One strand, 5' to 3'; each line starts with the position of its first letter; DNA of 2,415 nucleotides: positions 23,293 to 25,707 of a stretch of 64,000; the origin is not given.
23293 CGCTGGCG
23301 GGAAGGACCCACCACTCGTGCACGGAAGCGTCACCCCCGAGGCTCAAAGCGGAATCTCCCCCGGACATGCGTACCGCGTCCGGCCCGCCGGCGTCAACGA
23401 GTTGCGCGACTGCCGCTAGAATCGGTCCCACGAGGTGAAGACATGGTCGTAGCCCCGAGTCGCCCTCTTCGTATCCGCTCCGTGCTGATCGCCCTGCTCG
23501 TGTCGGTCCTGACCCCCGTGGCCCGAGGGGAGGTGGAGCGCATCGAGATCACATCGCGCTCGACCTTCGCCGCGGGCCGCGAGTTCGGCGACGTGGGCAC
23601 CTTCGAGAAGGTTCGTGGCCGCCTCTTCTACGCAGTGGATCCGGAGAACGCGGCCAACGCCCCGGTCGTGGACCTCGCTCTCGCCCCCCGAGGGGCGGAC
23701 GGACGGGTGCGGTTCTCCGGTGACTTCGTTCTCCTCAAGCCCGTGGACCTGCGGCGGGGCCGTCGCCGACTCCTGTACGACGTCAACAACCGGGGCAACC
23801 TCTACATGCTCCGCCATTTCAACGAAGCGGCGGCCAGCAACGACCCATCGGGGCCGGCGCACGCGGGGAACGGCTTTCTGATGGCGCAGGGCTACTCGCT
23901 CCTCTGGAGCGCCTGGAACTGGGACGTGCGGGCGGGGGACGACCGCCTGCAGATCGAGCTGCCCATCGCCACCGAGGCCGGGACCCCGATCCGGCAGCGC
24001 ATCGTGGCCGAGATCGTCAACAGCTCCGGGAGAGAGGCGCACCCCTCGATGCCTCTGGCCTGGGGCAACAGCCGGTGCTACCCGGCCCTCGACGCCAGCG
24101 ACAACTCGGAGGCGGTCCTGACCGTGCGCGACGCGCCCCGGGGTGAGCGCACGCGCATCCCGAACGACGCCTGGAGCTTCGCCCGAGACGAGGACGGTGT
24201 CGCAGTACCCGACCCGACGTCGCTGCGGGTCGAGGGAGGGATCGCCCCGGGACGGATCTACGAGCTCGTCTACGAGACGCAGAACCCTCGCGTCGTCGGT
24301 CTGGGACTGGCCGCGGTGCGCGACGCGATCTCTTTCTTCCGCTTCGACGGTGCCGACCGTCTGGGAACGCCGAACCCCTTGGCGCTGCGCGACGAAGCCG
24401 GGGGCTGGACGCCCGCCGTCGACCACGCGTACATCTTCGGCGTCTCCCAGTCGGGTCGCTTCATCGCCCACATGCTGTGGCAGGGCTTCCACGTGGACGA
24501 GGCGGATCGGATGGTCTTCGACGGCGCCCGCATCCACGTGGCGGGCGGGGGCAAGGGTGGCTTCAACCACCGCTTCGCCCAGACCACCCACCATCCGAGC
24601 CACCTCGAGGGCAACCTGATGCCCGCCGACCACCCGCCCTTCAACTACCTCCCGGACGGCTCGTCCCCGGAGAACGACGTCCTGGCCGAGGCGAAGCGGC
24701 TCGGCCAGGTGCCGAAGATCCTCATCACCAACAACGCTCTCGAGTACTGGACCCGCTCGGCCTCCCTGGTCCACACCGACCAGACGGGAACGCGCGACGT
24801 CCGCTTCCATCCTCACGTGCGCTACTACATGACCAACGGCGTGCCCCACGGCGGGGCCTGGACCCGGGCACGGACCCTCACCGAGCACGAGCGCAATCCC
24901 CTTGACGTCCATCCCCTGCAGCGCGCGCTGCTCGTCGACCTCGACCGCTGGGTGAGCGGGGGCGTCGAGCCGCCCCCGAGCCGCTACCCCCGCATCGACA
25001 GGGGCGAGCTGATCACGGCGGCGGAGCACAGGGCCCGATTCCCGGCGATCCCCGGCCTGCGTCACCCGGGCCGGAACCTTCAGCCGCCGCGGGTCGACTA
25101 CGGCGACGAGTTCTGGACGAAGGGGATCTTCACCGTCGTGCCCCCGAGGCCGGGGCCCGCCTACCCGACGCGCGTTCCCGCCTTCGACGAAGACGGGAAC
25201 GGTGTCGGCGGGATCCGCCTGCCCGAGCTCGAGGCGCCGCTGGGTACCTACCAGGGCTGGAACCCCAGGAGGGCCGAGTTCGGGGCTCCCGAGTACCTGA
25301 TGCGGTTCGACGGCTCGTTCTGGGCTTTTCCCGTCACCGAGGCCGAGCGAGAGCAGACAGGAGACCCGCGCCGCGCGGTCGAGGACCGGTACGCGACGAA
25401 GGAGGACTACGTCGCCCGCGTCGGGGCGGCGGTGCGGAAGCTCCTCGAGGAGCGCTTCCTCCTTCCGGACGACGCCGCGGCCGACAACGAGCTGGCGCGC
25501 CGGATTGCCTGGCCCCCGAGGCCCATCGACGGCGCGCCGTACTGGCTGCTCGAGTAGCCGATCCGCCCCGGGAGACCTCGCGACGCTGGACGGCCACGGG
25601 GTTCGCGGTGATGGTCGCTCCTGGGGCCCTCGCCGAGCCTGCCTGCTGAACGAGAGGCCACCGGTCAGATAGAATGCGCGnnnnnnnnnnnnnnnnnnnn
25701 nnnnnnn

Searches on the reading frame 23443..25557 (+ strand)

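Call 9: search_protein_families(library=pfam, proteins=[window:23443-25557:+], max_evalue=0.01)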
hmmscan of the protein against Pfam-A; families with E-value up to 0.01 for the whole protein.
window:23443-25557:+ (704 aa): 1 family
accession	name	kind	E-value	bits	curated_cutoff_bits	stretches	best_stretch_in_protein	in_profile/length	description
PF20091.5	Abhydrolase_10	-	7.4e-35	121.1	23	1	286-680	143-426/429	Alpha/beta hydrolase domain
